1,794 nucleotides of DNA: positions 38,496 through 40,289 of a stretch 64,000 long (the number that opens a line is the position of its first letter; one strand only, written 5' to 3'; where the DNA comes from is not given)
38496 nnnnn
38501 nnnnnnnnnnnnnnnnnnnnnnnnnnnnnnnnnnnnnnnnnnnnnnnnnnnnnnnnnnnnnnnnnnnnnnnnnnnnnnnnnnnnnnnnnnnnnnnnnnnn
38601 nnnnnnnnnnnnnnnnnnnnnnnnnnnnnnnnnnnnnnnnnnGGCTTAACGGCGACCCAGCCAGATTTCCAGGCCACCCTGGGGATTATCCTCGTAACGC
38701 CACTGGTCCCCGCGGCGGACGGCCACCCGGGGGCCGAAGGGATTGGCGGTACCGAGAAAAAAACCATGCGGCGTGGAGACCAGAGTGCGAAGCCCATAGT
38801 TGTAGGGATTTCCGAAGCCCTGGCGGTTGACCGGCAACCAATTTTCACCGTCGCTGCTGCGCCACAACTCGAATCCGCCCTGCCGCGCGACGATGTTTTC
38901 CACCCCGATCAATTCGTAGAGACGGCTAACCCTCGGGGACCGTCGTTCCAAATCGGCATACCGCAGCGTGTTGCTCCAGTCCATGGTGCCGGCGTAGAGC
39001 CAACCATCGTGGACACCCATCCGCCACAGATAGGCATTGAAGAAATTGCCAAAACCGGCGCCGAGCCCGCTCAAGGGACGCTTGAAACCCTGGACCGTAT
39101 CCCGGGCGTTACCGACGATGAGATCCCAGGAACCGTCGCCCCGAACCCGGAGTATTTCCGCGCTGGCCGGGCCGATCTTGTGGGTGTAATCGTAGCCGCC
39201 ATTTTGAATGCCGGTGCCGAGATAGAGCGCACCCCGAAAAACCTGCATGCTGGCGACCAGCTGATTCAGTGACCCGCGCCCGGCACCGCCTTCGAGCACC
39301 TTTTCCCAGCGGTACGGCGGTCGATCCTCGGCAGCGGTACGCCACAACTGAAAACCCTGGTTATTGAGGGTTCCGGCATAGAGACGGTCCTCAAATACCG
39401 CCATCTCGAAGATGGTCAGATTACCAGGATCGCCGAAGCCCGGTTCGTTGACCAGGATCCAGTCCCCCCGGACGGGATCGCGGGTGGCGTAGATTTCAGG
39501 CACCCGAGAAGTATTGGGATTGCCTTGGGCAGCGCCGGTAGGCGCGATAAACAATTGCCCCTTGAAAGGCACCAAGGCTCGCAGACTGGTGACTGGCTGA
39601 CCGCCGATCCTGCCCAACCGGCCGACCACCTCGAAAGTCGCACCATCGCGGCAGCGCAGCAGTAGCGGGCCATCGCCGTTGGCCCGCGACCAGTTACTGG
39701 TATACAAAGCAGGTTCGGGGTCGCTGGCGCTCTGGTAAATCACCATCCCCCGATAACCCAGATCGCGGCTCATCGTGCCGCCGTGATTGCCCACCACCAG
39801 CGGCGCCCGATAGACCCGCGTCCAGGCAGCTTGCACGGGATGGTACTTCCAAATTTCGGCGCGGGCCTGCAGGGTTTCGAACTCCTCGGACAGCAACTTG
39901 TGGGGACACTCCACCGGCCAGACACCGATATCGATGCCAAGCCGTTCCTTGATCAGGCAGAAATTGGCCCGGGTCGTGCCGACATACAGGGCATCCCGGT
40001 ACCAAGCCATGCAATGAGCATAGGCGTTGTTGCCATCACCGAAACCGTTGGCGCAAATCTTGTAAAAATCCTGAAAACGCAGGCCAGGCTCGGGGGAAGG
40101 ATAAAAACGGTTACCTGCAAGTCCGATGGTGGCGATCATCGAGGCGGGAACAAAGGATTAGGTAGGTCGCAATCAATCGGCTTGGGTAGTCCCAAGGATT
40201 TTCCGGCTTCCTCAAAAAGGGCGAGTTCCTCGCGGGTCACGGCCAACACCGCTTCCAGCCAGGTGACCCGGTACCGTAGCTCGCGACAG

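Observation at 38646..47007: Three tandem sulfotransferase-like -> beta-propeller gene pairs (module triplication with translational coupling)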

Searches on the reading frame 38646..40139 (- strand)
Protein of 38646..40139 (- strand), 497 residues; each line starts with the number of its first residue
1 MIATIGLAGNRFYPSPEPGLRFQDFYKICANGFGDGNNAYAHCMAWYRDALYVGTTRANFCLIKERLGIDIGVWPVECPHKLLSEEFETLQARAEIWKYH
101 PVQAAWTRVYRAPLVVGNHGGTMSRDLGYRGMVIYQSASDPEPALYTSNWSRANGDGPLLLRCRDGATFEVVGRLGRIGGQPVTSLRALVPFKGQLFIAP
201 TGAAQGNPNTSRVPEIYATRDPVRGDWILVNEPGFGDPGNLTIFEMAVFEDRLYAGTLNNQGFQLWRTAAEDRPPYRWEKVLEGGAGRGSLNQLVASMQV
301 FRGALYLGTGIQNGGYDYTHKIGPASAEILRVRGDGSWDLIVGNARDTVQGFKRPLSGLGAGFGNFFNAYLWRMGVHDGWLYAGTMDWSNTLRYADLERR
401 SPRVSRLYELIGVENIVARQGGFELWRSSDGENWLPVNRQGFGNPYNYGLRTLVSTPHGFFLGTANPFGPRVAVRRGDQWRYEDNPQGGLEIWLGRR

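Call 3: search_protein_families(library=pfam, proteins=[window:38646-40139:-], max_evalue=0.01)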
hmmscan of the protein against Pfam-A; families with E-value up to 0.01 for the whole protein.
window:38646-40139:- (497 aa): 0 families

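Call 5: search_protein_families(library=ncbifam, proteins=[window:38646-40139:-], max_evalue=0.01)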
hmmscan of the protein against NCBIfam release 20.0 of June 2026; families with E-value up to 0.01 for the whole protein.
window:38646-40139:- (497 aa): 0 families

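Call 9: find_homologous_proteins(query=window:38646-40139:-, max_evalue=0.001)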
Query window:38646-40139:- (497 aa): 2604 proteins with E <= 0.001 among 8000 candidates; the best 120 are listed.
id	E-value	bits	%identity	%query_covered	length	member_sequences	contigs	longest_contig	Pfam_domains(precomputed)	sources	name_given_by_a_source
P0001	0.0e+0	1140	96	100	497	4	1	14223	-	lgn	-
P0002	0.0e+0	1013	85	100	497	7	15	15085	-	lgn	-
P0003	5.5e-216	736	63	97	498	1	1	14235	-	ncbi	-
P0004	7.7e-214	729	64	97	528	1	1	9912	-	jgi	jgi:hypothetical protein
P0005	1.6e-213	728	64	97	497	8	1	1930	-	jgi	jgi:hypothetical protein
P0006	6.5e-213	726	64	98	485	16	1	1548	-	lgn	-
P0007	3.1e-212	724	63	96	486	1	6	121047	-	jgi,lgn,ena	jgi:hypothetical protein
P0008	3.9e-212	724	65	97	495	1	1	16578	-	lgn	-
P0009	2.1e-211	721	63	98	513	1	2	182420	-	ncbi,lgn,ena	-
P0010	2.6e-211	721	63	97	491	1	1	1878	-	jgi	jgi:hypothetical protein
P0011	2.0e-210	718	64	96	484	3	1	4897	-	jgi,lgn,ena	jgi:hypothetical protein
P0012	2.5e-210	718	63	97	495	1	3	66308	-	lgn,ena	-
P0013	3.3e-210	717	63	97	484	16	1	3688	-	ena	-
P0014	1.5e-208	712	62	98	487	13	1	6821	-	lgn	-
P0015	3.6e-208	711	62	96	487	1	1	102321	-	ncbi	ncbi:MAG: hypothetical protein ACRC8A_19020 [Microcoleaceae cyanobacterium]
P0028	1.0e-202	693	61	97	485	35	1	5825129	-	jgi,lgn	jgi:hypothetical protein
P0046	9.9e-187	640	57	97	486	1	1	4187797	-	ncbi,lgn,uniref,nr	ncbi:hypothetical protein [Anthocerotibacter panamensis]|uniref:hypothetical protein n=1 Tax=Anthoce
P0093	7.5e-179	614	55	98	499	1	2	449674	-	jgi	-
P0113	1.4e-176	606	55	97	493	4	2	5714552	-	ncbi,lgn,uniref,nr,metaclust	ncbi:hypothetical protein [Anabaena sp. PCC 7108]|uniref:hypothetical protein n=1 Tax=Anabaena sp. P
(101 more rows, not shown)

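Call 17: find_encoding_contigs(protein=P0113, flank=10000, max_places=2)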
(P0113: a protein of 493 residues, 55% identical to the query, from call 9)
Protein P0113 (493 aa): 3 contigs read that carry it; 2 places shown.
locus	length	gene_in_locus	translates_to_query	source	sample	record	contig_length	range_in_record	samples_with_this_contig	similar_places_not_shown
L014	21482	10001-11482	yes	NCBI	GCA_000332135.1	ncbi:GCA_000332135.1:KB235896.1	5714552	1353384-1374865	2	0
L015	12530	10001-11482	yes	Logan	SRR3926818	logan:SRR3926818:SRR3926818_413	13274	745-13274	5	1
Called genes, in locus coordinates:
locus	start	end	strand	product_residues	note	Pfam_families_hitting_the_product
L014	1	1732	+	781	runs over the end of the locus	PF00672:HAMP, PF07228:SpoIIE, PF13581:HATPase_c_2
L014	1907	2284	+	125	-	PF01740:STAS, PF13466:STAS_2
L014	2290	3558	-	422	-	-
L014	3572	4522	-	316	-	PF13469:Sulfotransfer_3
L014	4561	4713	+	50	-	PF01610:DDE_Tnp_ISL3 (weak)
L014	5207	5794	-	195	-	PF01583:APS_kinase, PF01656:CbiA (weak), PF13671:AAA_33 (weak)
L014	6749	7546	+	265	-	-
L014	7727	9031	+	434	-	PF00685:Sulfotransfer_1 (faint), PF13469:Sulfotransfer_3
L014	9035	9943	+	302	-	PF12146:Hydrolase_4, PF00561:Abhydrolase_1, PF12697:Abhydrolase_6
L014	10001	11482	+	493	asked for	-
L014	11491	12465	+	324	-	-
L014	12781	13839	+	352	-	PF00145:DNA_methylase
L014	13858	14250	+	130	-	-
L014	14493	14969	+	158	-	-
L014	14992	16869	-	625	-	PF01541:GIY-YIG, PF27096:UvrC_M, PF02151:UVR, PF22920:UvrC_RNaseH, PF08459:UvrC_RNaseH_dom, PF12826:HHH_2, PF14520:HHH_5 (weak)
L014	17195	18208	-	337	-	-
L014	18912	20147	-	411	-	PF00155:Aminotran_1_2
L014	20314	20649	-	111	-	PF00085:Thioredoxin, PF13098:Thioredoxin_2 (weak), PF13905:Thioredoxin_8 (weak)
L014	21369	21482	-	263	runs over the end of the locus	PF04012:PspA_IM30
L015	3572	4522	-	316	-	PF13469:Sulfotransfer_3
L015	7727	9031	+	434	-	PF00685:Sulfotransfer_1 (faint), PF13469:Sulfotransfer_3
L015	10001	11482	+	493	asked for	-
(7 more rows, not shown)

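Call 18: find_encoding_contigs(protein=P0046, flank=10000, max_places=1)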
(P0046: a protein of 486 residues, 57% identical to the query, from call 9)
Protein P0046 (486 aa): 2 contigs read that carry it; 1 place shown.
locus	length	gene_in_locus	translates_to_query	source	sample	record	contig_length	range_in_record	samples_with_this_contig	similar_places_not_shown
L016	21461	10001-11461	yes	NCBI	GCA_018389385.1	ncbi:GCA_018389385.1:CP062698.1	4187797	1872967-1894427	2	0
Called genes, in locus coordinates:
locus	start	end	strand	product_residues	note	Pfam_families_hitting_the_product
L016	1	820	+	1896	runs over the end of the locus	PF03060:NMO, PF00109:ketoacyl-synt, PF02801:Ketoacyl-synt_C, PF16197:KAsynt_C_assoc (faint), PF00698:Acyl_transf_1, PF00550:PP-binding (weak)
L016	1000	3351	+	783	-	PF08659:KR, PF00106:adh_short, PF13561:adh_short_C2, PF21089:PKS_DH_N, PF14765:PS-DH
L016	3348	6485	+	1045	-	PF00109:ketoacyl-synt, PF02801:Ketoacyl-synt_C, PF16197:KAsynt_C_assoc, PF22336:RhiE-like_linker (weak), PF22621:CurL-like_PKS_C, PF00698:Acyl_transf_1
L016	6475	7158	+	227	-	PF17837:4PPT_N (faint), PF01648:ACPS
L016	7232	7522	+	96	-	-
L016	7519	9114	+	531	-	PF00884:Sulfatase (faint), PF01663:Phosphodiest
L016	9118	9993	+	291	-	PF00561:Abhydrolase_1, PF12146:Hydrolase_4, PF12697:Abhydrolase_6, PF03096:Ndr (weak)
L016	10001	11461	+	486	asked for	-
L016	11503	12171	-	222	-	PF04972:BON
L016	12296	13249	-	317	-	PF00515:TPR_1 (faint), PF17078:SHE3 (faint), PF13414:TPR_11 (faint), PF13431:TPR_17 (faint), PF07719:TPR_2 (faint), PF13181:TPR_8 (faint), PF13371:TPR_9 (faint), PF14559:TPR_19 (weak)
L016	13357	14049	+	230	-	PF00834:Ribul_P_3_epim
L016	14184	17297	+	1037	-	PF01979:Amidohydro_1, PF07969:Amidohydro_3, PF01979:Amidohydro_1, PF07969:Amidohydro_3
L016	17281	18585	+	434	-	PF01979:Amidohydro_1, PF07969:Amidohydro_3 (weak)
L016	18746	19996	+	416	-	PF12890:DHOase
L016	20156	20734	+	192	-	PF04115:Ureidogly_lyase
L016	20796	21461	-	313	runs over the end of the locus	PF00485:PRK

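Call 24: predict_structure(alignment_id=A3)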
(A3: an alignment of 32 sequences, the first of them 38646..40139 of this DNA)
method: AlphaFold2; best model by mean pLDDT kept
length: 497 residues; sequences in the alignment: 32
mean_pLDDT: 92.0   pTM: 0.92
mean pLDDT of the five models: 92.0, 91.8, 91.3, 90.4, 90.1
residues with pLDDT >= 90: 387; 70-90: 82; 50-70: 18; < 50: 10
segments of 3 or more residues with pLDDT < 50: 1-10
pLDDT, mean of each block of 10 residues (from residue 1): 45 76 98 96 98 96 78 92 93 97 97 93 94 97 96 88 97 69 87 96 79 93 92 93 96 97 98 95 97 97 98 86 94 98 96 97 93 96 95 85 85 90 97 97 96 97 96 94 97 96
secondary structure, 60 per line:
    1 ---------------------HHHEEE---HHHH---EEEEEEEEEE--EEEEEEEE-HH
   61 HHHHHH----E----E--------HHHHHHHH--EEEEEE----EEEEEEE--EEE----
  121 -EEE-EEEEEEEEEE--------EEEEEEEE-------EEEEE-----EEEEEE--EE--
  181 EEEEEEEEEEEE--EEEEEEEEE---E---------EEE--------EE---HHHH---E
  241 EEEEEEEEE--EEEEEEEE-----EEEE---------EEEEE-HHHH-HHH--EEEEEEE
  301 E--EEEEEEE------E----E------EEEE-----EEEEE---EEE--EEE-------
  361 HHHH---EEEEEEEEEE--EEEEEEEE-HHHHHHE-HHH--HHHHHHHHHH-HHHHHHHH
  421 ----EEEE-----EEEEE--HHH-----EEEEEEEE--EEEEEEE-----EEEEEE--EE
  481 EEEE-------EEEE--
elements in order: E25-27 H31-34 E38-47 E50-57 H59-66 H85-92 E95-100 E105-111 E114-116 E122-124 E126-135 E144-151 E159-163 E169-174 E181-192 E195-203 E217-219 H233-236 E240-249 E252-259 E265-268 E278-282 H284-287 E294-301 E304-310 E329-332 E338-342 E346-348 E351-353 H361-364 E368-377 E380-387 H389-394 H402-411 H413-420 E425-428 E434-438 E449-456 E459-465 E471-476 E479-484 E492-495

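Call 26: fold_search(model_id=the predicted structure, library=pdb)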
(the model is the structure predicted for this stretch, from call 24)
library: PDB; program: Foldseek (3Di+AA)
matches with E <= 10: 942; with E <= 0.001: 476
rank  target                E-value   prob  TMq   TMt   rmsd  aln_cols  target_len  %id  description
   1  8pjt_C                2.5e-08  1.00  0.36  0.55   7.2       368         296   15  Crystal structure of the computationally designed SAKe6DEref protein (released 2024-07-10)
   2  6p2m_A                2.5e-08  1.00  0.42  0.31  10.1       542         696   11  Crystal structure of the Caldicellulosiruptor lactoaceticus GH74 (ClGH74a) enzyme in complex with LLG xyloglucan (released 2019-07-31)
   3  7on6                  3.3e-08  1.00  0.36  0.54   6.2       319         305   14  Crystal structure of the computationally designed SAKe6AE protein (released 2022-12-14)
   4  7t1y_B                4.5e-08  1.00  0.40  0.44  10.1       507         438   10  Structure of the Fbw7-Skp1-MycCdegron complex (released 2022-02-16)
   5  2ebs_B                7.8e-08  1.00  0.36  0.25  16.0       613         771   12  Crystal Structure Anaalysis of Oligoxyloglucan reducing-end-specific cellobiohydrolase (OXG-RCBH) D465N Mutant Complex (released 2007-06-26)
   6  7kn8_B                9.2e-08  1.00  0.44  0.33  10.6       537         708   14  Crystal structure of the GH74 xyloglucanase from Xanthomonas campestris (Xcc1752) (released 2021-05-26)
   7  7onh_B                1.6e-07  1.00  0.35  0.52   6.2       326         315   14  Crystal structure of the computationally designed SAKe6BE-L3 protein (released 2022-12-14)
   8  9i0n_A                1.9e-07  1.00  0.26  0.22  13.2       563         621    8  Cryo-EM structure of human sortilin ectodomain (released 2025-12-17)
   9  2p4o                  2.3e-07  1.00  0.38  0.59   7.3       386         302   11  CRYSTAL STRUCTURE OF A PUTATIVE LACTONASE OF THE SMP-30/GLUCONOLACTONASE/LRE-LIKE REGION FAMILY (NPUN_F0524) FROM NOSTOC (released 2007-04-17)
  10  2i3s_E                2.3e-07  1.00  0.45  0.63   7.4       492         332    9  Bub3 complex with Bub1 GLEBS motif (released 2007-01-09)
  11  4in4_C                2.9e-07  1.00  0.34  0.53   7.7       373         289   14  Crystal structure of cpd 15 bound to Keap1 Kelch domain (released 2013-05-15)
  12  7klj_A                2.9e-07  1.00  0.30  0.42  10.5       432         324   12  Crystal structure of the WD-repeat domain of human KIF21A (released 2020-12-16)
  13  1u4c_A                3.0e-07  1.00  0.46  0.66   5.7       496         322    8  Structure of spindle checkpoint protein Bub3 (released 2004-08-03)
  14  7onh_A                3.0e-07  1.00  0.32  0.46  10.9       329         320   15  Crystal structure of the computationally designed SAKe6BE-L3 protein (released 2022-12-14)
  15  5fzp_A                3.2e-07  1.00  0.42  0.58   7.8       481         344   12  Structure of the dispase autolysis inducing protein from Streptomyces mobaraensis (released 2016-08-10)
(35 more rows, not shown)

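Call 28: find_encoding_contigs(protein=P0028, flank=10000, max_places=1)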
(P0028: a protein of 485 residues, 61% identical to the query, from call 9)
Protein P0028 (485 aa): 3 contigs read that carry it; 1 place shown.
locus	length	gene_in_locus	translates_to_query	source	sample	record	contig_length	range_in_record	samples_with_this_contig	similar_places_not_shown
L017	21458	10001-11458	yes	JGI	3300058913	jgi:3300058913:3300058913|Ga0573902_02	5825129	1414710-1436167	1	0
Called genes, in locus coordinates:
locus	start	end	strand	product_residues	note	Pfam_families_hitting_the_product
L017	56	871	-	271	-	PF00142:Fer4_NifH (faint), PF01656:CbiA, PF09140:MipZ (faint), PF10609:ParA, PF13614:AAA_31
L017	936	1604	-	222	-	PF11937:DUF3455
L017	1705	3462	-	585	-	PF26355:HTH_VMAP-M9, PF13191:AAA_16 (weak), PF00931:NB-ARC, PF13401:AAA_22 (faint), PF05729:NACHT (faint)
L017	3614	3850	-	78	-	-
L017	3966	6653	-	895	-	-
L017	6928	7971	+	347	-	PF25063:ARM_TT21_C (weak), PF13432:TPR_16 (weak), PF13432:TPR_16 (weak), PF13414:TPR_11 (weak), PF14559:TPR_19 (weak), PF09976:TPR_21, PF13181:TPR_8, PF14559:TPR_19, +21 more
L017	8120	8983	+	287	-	-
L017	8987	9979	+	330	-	PF03403:PAF-AH_p_II (weak), PF07224:Chlorophyllase, PF12697:Abhydrolase_6 (faint)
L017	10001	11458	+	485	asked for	-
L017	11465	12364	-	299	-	PF02668:TauD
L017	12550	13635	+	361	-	PF00144:Beta-lactamase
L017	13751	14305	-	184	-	PF13599:Pentapeptide_4 (weak), PF00805:Pentapeptide, PF13576:Pentapeptide_3 (faint), PF00805:Pentapeptide, PF13599:Pentapeptide_4 (weak), PF00805:Pentapeptide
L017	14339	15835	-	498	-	-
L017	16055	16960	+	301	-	PF13469:Sulfotransfer_3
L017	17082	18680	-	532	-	PF01663:Phosphodiest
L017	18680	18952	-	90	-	-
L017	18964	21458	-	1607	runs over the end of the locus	PF00109:ketoacyl-synt, PF02801:Ketoacyl-synt_C, PF16197:KAsynt_C_assoc, PF22621:CurL-like_PKS_C (weak), PF00698:Acyl_transf_1, PF14765:PS-DH, PF01648:ACPS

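Call 29: find_encoding_contigs(protein=P0009, flank=10000, max_places=1)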
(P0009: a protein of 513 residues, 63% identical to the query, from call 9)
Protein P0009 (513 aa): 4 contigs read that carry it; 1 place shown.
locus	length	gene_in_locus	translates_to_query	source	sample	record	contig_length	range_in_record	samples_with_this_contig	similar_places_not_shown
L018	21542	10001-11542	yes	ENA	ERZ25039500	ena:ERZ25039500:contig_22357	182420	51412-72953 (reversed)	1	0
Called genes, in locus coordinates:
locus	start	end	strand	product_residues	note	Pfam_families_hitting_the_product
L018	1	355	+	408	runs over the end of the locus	-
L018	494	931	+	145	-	-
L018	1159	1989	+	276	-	PF13469:Sulfotransfer_3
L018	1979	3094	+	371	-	-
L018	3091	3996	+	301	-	PF13469:Sulfotransfer_3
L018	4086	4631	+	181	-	-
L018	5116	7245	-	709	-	PF18998:Flg_new_2 (weak), PF01833:TIG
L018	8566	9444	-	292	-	PF13469:Sulfotransfer_3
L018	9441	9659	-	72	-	-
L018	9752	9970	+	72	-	-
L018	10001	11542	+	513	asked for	-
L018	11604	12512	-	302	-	PF02668:TauD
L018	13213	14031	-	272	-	PF02321:OEP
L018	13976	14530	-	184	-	PF02321:OEP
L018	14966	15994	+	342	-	PF08240:ADH_N, PF00107:ADH_zinc_N (weak), PF13602:ADH_zinc_N_2 (weak)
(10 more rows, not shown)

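Call 30: find_encoding_contigs(protein=P0093, flank=10000, max_places=1)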
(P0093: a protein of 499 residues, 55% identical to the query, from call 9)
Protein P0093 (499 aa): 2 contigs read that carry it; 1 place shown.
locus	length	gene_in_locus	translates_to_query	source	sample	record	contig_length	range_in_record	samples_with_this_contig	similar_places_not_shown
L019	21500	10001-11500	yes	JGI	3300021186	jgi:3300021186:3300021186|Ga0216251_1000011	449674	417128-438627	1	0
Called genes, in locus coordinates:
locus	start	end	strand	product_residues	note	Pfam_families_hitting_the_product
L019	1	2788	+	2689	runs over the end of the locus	PF03060:NMO, PF00109:ketoacyl-synt, PF02801:Ketoacyl-synt_C, PF00698:Acyl_transf_1, PF08659:KR, PF00106:adh_short, PF13561:adh_short_C2, PF21089:PKS_DH_N, +2 more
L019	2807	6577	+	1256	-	PF00109:ketoacyl-synt, PF02801:Ketoacyl-synt_C, PF16197:KAsynt_C_assoc, PF00698:Acyl_transf_1, PF01648:ACPS (weak)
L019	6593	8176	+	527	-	PF01663:Phosphodiest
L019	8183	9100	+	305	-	PF00561:Abhydrolase_1, PF12146:Hydrolase_4, PF12697:Abhydrolase_6, PF03096:Ndr (weak)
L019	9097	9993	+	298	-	PF13469:Sulfotransfer_3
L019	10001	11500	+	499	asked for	-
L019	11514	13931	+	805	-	PF25973:BSH_CzcB (faint), PF25881:HH_YBHG (weak), PF25954:Beta-barrel_RND_2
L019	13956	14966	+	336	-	PF00756:Esterase, PF02230:Abhydrolase_2, PF10503:Esterase_PHB, PF00326:Peptidase_S9 (weak)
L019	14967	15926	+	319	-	-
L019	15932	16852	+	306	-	PF13469:Sulfotransfer_3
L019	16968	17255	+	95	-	PF00550:PP-binding (weak)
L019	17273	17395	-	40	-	-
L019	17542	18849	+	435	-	PF13529:Peptidase_C39_2 (weak)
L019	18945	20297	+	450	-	PF13529:Peptidase_C39_2 (weak)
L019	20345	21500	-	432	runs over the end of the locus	PF13495:Phage_int_SAM_4, PF00589:Phage_integrase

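Call 45: search_protein_families(library=pfam, proteins=[window:38646-40139:-], max_evalue=10)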
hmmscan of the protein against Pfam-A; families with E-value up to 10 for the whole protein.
window:38646-40139:- (497 aa): 0 families
